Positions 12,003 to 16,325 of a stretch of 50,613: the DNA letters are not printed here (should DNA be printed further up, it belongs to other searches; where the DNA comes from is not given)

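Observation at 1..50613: Hyper-abundant 11-mer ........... (core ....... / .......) saturating the native DNA: a DUS/USS-like or HIP1-like genomic word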

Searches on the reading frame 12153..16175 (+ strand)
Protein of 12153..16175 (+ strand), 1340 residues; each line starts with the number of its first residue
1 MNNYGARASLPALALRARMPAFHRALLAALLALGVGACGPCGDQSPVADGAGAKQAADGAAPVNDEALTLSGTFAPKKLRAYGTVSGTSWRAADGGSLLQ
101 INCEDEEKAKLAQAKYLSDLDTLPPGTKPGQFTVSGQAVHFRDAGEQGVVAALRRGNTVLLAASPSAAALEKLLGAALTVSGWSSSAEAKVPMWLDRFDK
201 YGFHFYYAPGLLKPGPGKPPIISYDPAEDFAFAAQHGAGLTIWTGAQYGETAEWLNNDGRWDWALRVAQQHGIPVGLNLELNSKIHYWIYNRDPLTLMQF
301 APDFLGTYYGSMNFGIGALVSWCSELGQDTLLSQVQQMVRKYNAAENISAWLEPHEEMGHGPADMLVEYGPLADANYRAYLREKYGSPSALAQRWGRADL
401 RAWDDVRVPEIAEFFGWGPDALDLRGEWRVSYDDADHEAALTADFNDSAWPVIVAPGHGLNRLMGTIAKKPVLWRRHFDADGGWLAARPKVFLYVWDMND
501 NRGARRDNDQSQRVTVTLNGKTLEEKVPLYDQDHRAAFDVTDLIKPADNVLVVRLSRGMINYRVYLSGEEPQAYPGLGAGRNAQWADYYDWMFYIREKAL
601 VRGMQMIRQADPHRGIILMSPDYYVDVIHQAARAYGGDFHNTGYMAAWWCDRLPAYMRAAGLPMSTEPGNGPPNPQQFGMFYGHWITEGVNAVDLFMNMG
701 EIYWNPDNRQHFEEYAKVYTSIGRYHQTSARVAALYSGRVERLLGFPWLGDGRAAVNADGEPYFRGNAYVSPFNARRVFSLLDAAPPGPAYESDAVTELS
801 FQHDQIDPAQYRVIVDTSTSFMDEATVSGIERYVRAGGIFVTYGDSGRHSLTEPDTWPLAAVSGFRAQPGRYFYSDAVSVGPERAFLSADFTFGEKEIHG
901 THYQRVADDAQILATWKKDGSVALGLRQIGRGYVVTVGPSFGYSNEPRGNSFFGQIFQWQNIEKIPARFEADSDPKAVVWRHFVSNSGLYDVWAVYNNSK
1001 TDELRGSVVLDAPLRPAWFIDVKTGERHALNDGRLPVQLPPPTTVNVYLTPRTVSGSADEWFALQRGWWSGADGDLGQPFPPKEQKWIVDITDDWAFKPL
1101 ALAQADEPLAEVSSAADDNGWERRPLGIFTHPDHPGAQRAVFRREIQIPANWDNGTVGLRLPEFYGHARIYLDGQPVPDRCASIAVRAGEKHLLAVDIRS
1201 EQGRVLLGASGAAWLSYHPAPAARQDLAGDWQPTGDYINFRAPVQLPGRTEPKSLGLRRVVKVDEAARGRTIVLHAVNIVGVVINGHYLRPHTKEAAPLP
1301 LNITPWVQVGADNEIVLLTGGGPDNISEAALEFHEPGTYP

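Call 6: search_protein_families(library=pfam, proteins=[window:12153-16175:+])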
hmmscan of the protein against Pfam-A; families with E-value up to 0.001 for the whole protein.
window:12153-16175:+ (1340 aa): 1 family
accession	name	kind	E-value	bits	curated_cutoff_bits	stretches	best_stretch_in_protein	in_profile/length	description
PF02837.24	Glyco_hydro_2_N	-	0.00038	20.9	28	0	1226-1316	35-130/169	Glycosyl hydrolases family 2, sugar binding domain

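Call 15: find_encoding_contigs(protein=window:12153-16175:+, flank=10000, max_places=6)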
Protein window:12153-16175:+ (1340 aa): no gene with exactly this product is on record in the collection.
